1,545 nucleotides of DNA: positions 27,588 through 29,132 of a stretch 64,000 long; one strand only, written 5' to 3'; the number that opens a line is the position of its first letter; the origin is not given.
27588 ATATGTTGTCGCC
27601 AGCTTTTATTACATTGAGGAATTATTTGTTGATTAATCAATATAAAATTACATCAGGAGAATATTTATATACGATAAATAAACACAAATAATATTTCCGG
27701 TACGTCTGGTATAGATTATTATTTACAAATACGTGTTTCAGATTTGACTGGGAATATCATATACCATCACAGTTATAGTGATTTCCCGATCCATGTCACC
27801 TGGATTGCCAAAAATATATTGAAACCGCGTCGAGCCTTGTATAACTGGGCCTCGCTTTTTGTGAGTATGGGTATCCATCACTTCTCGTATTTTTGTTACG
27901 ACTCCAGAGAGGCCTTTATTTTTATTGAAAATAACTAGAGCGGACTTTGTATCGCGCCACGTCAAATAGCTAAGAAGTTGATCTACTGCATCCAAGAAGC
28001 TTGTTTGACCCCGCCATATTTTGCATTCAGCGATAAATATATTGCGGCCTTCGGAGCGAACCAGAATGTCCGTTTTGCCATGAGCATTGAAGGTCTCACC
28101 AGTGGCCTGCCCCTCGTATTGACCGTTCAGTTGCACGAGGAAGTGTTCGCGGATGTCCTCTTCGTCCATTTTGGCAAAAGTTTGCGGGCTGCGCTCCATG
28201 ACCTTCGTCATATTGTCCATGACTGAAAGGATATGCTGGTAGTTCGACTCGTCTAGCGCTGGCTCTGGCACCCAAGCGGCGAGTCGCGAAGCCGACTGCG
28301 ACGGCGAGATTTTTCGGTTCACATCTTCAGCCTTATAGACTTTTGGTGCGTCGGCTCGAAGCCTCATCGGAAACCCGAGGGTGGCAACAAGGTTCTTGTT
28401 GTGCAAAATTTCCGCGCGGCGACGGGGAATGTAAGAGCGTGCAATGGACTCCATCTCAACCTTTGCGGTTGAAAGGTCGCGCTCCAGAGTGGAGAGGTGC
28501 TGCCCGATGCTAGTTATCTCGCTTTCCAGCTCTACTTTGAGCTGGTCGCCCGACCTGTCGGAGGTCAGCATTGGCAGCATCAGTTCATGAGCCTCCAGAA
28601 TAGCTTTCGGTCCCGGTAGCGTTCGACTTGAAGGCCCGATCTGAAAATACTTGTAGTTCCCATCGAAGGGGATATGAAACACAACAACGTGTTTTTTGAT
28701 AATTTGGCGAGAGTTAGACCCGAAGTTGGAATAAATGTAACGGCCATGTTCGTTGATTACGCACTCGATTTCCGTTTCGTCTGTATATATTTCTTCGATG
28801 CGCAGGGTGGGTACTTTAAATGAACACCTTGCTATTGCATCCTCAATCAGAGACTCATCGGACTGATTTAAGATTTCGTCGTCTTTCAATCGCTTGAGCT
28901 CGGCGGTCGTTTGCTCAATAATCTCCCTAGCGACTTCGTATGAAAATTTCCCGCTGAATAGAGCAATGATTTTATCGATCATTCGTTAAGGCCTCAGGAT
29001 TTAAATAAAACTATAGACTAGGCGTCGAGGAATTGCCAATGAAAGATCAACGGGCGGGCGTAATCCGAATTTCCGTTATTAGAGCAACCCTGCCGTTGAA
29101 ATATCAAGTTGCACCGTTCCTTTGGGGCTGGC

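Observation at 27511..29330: AT-rich genomic islet carrying a lone 414-aa PD-(D/E)xK-like protein, a candidate anti-phage defence gene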

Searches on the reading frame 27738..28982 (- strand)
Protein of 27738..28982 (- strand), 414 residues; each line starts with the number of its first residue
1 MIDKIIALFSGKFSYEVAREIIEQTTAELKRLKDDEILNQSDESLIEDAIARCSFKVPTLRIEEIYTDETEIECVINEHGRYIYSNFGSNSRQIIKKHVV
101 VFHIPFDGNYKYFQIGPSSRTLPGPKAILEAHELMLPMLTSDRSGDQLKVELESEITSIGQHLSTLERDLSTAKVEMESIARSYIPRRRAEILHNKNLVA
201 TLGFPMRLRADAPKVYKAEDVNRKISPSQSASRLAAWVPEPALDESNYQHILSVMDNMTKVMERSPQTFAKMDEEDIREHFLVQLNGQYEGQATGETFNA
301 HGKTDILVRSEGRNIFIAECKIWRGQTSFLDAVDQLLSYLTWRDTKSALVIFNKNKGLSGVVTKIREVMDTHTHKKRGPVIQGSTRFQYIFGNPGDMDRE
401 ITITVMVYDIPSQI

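Call 3: search_protein_families(library=pfam, proteins=[window:27738-28982:-], max_evalue=1)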
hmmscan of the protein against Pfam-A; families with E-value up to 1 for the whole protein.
window:27738-28982:- (414 aa): 0 families

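Call 4: search_protein_families(library=padloc, proteins=[window:27738-28982:-], max_evalue=10)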
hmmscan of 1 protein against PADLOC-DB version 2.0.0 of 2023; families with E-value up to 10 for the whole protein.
window:27738-28982:- (414 aa): 1 family
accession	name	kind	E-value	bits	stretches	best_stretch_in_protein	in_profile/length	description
PDLC05036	PDC-S54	-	8e-137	455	1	7-411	6-407/410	-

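Call 5: search_protein_families(library=ncbifam, proteins=[window:27738-28982:-], max_evalue=10)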
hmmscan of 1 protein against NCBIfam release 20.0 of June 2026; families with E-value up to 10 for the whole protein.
window:27738-28982:- (414 aa): 1 family
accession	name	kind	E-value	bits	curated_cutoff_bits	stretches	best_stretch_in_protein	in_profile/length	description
NF049934.1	adjac_Cas3_IG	equivalog_domain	0.029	14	65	1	246-376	65-194/299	type I-G CRISPR-associated protein, Cas3-extension family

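Call 8: search_solved_structures(query=window:27738-28982:-, max_evalue=10, show_alignments=2)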
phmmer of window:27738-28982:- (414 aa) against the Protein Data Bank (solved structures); distinct sequences matched with E-value up to 10: 0.

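Call 9: find_homologous_proteins(query=window:27738-28982:-)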
Query window:27738-28982:- (414 aa): 4672 proteins with E <= 0.001 among 8000 candidates; the best 120 are listed.
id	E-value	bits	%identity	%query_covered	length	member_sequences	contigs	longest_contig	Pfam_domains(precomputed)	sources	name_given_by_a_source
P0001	1.1e-273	925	100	100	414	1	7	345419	-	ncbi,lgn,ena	-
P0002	4.3e-170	584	62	100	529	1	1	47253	-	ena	-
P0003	1.1e-140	487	54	99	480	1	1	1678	-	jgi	jgi:hypothetical protein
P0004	1.9e-136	473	53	100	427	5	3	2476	-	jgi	jgi:hypothetical protein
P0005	9.4e-136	471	52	100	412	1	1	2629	-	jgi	jgi:hypothetical protein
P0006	2.5e-134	467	51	99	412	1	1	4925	-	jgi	jgi:hypothetical protein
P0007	7.2e-134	465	53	99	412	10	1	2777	-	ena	-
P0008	1.2e-133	464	52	98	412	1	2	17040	-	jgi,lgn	jgi:hypothetical protein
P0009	1.4e-133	464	49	98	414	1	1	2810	-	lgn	-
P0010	1.7e-133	464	52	98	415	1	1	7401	-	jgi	jgi:hypothetical protein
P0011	4.7e-133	462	50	100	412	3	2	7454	-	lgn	-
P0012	5.9e-133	462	52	98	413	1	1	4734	-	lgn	-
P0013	1.1e-132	461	50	98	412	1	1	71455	-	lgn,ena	-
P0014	7.8e-132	458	51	100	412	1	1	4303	-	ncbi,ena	-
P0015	2.7e-131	457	52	99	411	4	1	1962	-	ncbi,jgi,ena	-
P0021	1.9e-129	451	50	100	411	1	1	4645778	-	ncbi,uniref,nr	ncbi:hypothetical protein [Lichenihabitans psoromatis]|uniref:hypothetical protein n=1 Tax=Licheniha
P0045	1.7e-116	408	46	98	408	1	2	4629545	-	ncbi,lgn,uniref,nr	ncbi:hypothetical protein [Paradevosia shaoguanensis]|uniref:hypothetical protein n=1 Tax=Paradevosi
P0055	1.3e-110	389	45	98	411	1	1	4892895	-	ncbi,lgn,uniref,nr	ncbi:hypothetical protein [Rhizobium leguminosarum]|uniref:hypothetical protein n=1 Tax=Rhizobium le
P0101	1.2e-94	336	40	98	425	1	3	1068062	-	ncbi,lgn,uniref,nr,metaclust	ncbi:hypothetical protein [Stappia stellulata]|uniref:hypothetical protein n=1 Tax=Stappia stellulat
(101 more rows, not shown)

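Call 12: find_encoding_contigs(protein=P0001, flank=10000, max_places=6)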
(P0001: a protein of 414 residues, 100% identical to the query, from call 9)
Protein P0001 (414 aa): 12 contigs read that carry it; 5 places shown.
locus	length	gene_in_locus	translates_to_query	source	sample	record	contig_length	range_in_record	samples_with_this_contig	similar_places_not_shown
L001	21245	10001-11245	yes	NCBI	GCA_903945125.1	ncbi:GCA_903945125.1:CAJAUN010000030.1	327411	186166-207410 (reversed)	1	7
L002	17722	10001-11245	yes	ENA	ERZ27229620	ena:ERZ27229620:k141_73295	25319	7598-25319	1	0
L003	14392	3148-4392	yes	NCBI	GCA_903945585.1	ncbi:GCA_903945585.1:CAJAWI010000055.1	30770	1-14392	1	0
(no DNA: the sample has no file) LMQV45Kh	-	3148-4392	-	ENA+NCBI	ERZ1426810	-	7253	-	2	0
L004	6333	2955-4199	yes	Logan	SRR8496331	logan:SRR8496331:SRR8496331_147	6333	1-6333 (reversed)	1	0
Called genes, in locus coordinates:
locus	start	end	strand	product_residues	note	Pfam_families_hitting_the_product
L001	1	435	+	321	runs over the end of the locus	PF02517:Rce1-like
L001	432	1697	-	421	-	PF01546:Peptidase_M20, PF07687:M20_dimer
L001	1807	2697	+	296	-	PF00763:THF_DHG_CYH, PF02882:THF_DHG_CYH_C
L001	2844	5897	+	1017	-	PF10101:DUF2339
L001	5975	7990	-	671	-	PF01145:Band_7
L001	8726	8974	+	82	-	-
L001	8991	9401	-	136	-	PF01850:PIN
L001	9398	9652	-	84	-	PF22513:FitA-like_RHH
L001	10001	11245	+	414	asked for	-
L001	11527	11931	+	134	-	PF00042:Globin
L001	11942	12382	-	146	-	PF19452:DUF5990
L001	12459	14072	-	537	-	PF03575:Peptidase_S51, PF00581:Rhodanese (weak)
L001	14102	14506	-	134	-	PF12680:SnoaL_2 (weak)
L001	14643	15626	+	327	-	PF03576:Peptidase_S58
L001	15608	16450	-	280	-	PF02569:Pantoate_ligase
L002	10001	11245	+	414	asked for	-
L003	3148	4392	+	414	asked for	-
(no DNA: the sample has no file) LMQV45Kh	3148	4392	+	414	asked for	-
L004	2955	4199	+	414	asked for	-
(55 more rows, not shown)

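Call 17: predict_structure(alignment_id=A1)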
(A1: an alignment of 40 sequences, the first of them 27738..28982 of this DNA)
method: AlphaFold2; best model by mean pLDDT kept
length: 414 residues; sequences in the alignment: 40
mean_pLDDT: 85.4   pTM: 0.49
mean pLDDT of the five models: 85.4, 84.5, 83.7, 83.3, 80.3
residues with pLDDT >= 90: 239; 70-90: 112; 50-70: 38; < 50: 25
segments of 3 or more residues with pLDDT < 50: 215-235, 298-300
pLDDT, mean of each block of 10 residues (from residue 1): 90 95 94 94 93 92 97 78 54 87 97 95 93 96 95 97 96 93 97 89 78 51 43 52 85 90 81 84 84 66 72 83 94 89 81 87 96 96 94 88 93 68
secondary structure, 60 per line:
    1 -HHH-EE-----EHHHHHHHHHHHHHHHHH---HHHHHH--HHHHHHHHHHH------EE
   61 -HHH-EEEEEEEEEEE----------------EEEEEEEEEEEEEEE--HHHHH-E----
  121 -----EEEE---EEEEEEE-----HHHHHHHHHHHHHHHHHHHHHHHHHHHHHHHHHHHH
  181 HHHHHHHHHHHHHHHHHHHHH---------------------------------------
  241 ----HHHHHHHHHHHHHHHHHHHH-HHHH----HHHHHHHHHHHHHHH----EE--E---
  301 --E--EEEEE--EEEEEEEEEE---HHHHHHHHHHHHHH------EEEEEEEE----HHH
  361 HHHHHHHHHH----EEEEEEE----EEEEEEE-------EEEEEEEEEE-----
elements in order: H14-30 H34-39 H42-52 E66-76 E93-107 H110-114 E126-129 E133-139 H145-201 H245-264 H266-269 H274-288 E306-310 E313-322 H326-339 E346-353 H358-370 E375-381 E386-392 E400-409

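Call 18: search_protein_families(library=phrogs, proteins=[window:27738-28982:-], max_evalue=1)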
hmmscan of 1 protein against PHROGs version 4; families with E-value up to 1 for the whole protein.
window:27738-28982:- (414 aa): 3 families
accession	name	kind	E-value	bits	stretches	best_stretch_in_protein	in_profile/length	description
phrog_9664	-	unknown function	8.6e-09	36.1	1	251-376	40-167/215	-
phrog_244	-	DNA, RNA and nucleotide metabolism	0.078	14.3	1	291-400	38-139/186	RusA-like Holliday junction resolvase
phrog_1347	-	unknown function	0.26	11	1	169-222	345-395/417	-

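Call 24: find_encoding_contigs(protein=P0021, flank=10000, max_places=2)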
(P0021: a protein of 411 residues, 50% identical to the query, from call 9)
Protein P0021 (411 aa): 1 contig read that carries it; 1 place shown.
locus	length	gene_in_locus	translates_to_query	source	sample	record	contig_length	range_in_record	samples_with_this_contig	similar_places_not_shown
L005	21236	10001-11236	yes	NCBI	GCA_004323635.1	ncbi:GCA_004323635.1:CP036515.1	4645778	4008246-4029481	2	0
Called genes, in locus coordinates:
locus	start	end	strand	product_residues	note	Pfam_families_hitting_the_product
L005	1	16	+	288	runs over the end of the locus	PF01488:Shikimate_DH (weak), PF03446:NAD_binding_2, PF03807:F420_oxidored, PF14833:NAD_binding_11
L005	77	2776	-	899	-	-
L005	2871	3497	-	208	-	PF03167:UDG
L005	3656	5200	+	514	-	PF00512:HisKA, PF02518:HATPase_c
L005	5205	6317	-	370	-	PF02277:DBI_PRT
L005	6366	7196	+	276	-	PF02654:CobS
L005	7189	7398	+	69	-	PF06945:DUF1289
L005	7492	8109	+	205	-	PF13650:Asp_protease_2, PF13975:gag-asp_proteas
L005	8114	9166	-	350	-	PF01207:Dus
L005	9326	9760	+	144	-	PF11112:PyocinActivator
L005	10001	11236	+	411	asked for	-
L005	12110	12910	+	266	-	PF11885:DUF3405 (faint)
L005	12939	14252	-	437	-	PF05496:RuvB_N, PF00004:AAA, PF07728:AAA_5 (weak), PF16193:AAA_assoc_2, PF12002:MgsA_C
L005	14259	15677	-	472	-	PF00089:Trypsin, PF13365:Trypsin_2, PF00595:PDZ (weak), PF13180:PDZ_2, PF17820:PDZ_6, PF00595:PDZ (weak), PF13180:PDZ_2, PF17820:PDZ_6 (weak)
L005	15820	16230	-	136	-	PF01196:Ribosomal_L17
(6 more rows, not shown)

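Call 25: find_encoding_contigs(protein=P0045, flank=10000, max_places=2)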
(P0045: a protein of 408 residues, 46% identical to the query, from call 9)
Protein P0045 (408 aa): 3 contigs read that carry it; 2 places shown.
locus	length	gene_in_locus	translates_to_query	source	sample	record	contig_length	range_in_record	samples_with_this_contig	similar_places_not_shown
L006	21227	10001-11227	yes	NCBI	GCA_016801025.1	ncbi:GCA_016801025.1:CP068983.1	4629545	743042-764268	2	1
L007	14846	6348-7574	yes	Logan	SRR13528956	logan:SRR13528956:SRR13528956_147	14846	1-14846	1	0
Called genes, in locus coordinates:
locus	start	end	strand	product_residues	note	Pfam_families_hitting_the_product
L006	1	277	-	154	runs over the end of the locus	PF00383:dCMP_cyt_deam_1, PF14437:MafB19-deam, PF14439:Bd3614-deam (weak)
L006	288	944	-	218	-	-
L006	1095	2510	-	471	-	PF00083:Sugar_tr, PF07690:MFS_1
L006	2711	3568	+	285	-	PF00126:HTH_1, PF03466:LysR_substrate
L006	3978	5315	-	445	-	PF04326:SLFN_AlbA_2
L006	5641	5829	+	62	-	-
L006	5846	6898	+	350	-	-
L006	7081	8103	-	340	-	PF03747:ADP_ribosyl_GH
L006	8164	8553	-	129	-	PF05154:TM2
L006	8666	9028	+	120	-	PF12844:HTH_19, PF13560:HTH_31, PF01381:HTH_3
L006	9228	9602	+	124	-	-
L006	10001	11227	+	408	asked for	-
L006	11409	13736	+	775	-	-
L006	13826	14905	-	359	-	PF00589:Phage_integrase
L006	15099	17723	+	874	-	PF03175:DNA_pol_B_2 (weak)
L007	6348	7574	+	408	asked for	-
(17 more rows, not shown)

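Call 26: find_encoding_contigs(protein=P0055, flank=10000, max_places=2)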
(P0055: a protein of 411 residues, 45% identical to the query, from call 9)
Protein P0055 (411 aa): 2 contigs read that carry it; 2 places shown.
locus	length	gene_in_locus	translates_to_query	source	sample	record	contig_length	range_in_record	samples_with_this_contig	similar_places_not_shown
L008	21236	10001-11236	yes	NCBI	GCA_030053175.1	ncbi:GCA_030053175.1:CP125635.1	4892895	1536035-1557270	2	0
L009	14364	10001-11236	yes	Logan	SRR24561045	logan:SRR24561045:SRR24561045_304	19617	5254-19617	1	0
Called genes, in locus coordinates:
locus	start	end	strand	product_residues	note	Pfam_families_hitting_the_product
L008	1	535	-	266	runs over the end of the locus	-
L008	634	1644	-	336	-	PF00702:Hydrolase, PF12710:HAD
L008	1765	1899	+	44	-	PF02518:HATPase_c (weak)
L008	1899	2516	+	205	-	PF00072:Response_reg, PF08281:Sigma70_r4_2 (weak), PF00196:GerE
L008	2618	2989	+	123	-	PF00072:Response_reg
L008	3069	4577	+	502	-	PF00884:Sulfatase, PF14707:Sulfatase_C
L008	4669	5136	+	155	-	PF06186:DUF992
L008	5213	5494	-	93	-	-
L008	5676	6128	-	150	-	PF00583:Acetyltransf_1, PF13508:Acetyltransf_7 (weak)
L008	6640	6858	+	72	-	-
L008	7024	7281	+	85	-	-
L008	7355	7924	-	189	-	PF12766:Pyridox_oxase_2, PF01243:PNPOx_N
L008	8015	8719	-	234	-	PF00106:adh_short, PF13561:adh_short_C2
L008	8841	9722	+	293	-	PF00126:HTH_1, PF03466:LysR_substrate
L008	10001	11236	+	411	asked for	-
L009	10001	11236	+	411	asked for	-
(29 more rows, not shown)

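Call 27: find_encoding_contigs(protein=P0101, flank=10000, max_places=2)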
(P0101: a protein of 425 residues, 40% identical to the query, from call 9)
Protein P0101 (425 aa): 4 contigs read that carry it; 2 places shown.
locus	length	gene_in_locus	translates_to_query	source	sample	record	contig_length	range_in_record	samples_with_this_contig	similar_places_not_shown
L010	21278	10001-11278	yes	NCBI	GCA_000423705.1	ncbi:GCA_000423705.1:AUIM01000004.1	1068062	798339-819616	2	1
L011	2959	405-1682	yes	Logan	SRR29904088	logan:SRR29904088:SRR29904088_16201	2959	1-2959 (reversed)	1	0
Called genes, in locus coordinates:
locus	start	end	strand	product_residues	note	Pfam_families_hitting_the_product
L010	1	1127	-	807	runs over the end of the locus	PF02190:LON_substr_bdg, PF08298:AAA_PrkA (faint), PF00004:AAA, PF07728:AAA_5 (weak), PF22667:Lon_lid, PF05362:Lon_C, PF13541:ChlI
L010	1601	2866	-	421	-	PF06689:zf-C4_ClpX, PF01078:Mg_chelatase (faint), PF05496:RuvB_N (faint), PF00004:AAA, PF07724:AAA_2, PF07728:AAA_5 (faint), PF10431:ClpB_D2-small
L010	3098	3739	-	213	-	PF00574:CLP_protease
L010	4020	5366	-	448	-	PF05697:Trigger_N, PF00254:FKBP_C, PF05698:Trigger_C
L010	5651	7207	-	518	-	PF03853:YjeF_N, PF01256:Carb_kinase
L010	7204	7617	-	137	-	PF00903:Glyoxalase, PF13468:Glyoxalase_3 (faint), PF13669:Glyoxalase_4 (weak)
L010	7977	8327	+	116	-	PF00543:P-II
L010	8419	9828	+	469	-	PF03951:Gln-synt_N, PF00120:Gln-synt_C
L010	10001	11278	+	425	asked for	-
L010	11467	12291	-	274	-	PF04199:Cyclase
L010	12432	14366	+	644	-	PF00005:ABC_tran, PF02463:SMC_N (faint), PF12848:ABC_tran_Xtn, PF00005:ABC_tran, PF13304:AAA_21 (weak), PF16326:ABC_tran_CTD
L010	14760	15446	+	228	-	-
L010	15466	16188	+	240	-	-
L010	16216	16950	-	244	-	PF13489:Methyltransf_23, PF05724:TPMT, PF13847:Methyltransf_31 (faint), PF08241:Methyltransf_11, PF08242:Methyltransf_12, PF13649:Methyltransf_25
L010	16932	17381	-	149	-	PF04364:DNA_pol3_chi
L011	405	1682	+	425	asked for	-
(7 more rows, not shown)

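Call 31: find_related_loci(query=A1, collection=genome_contigs, flank=10000)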
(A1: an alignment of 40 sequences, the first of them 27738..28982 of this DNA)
Query A1 (414 aa) in genome_contigs; peptide patterns used: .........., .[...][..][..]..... (x = any residue, [..] = any of these).
600 stretches matched a pattern (row limit reached: there are more); 573 encode a relative of the query (tblastn E <= 1e-3); the best 80 are kept; 80 distinct loci.
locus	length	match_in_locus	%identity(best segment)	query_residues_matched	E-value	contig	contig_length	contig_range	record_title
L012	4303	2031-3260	51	1-412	2e-142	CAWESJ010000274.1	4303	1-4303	MAG: uncultured Alphaproteobacteria bacterium isolate MFD02138.bin.2.47 genome assembly, contig: contig_61944, whole gen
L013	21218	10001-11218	45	8-411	8e-123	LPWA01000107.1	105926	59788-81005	Mesorhizobium loti strain UFLA 01-765 contig_28, whole genome shotgun sequence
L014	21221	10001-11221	45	8-412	1e-120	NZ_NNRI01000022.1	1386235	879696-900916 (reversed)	Mesorhizobium sophorae strain ICMP 19535 contig22, whole genome shotgun sequence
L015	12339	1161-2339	43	21-412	5e-105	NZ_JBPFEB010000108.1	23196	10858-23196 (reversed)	MAG: Methylocystis sp. isolate Soil2ABin7 k141_509149, whole genome shotgun sequence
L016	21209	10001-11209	41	7-411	2e-101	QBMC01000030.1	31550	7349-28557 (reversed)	MAG: Leptolyngbya foveolarum isolate ULC129bin1 scaffold30_size31550, whole genome shotgun sequence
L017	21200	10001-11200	40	8-411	1e-101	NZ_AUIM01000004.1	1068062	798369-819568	Stappia stellulata DSM 5886 G572DRAFT_scaffold00001.1_C, whole genome shotgun sequence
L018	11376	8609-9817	40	8-412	3e-99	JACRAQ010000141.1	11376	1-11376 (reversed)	MAG: Nitrosomonadales bacterium isolate NC_groundwater_1598_Pr3_B-0.1um_59_17 SR-2_scaffold_141_4100923, whole genome sh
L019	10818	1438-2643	40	8-411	3e-98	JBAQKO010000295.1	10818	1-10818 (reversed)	MAG: Rhodoferax sp. isolate MFD12081_ilm_asm_bin5 k127_62029, whole genome shotgun sequence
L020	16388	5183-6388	40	8-411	2e-98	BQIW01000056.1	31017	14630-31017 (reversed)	MAG: Nitrospirales bacterium NPIRA03 DNA, sequence056, whole genome shotgun sequence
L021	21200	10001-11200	37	8-411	5e-98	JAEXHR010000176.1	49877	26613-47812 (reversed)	MAG: Proteobacteria bacterium isolate OH_HBlB_117 k127_1306724, whole genome shotgun sequence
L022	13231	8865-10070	41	8-411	4e-98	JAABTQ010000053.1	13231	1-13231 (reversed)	MAG: Desulfobacteraceae bacterium isolate S24.Bin046 Scaffold_53, whole genome shotgun sequence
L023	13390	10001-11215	42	8-411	6e-98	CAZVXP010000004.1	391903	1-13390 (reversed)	MAG TPA_asm: uncultured Thermodesulfobacteriota bacterium isolate binchicken_co219_327 genome assembly, contig: k141_127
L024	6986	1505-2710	40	8-411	3e-97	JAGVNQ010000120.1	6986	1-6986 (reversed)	MAG: Sideroxydans sp. isolate DeMMO3_12 c_000000036397, whole genome shotgun sequence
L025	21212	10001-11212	42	8-413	8e-97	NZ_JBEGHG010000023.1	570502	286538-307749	Burkholderia sp. LMU1-1-1.1 MRBLMU1_scf3, whole genome shotgun sequence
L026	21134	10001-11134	42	35-414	1e-96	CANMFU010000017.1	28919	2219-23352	uncultured Roseovarius sp. isolate 3-2046-J.fasta genome assembly, contig: NODE_17, whole genome shotgun sequence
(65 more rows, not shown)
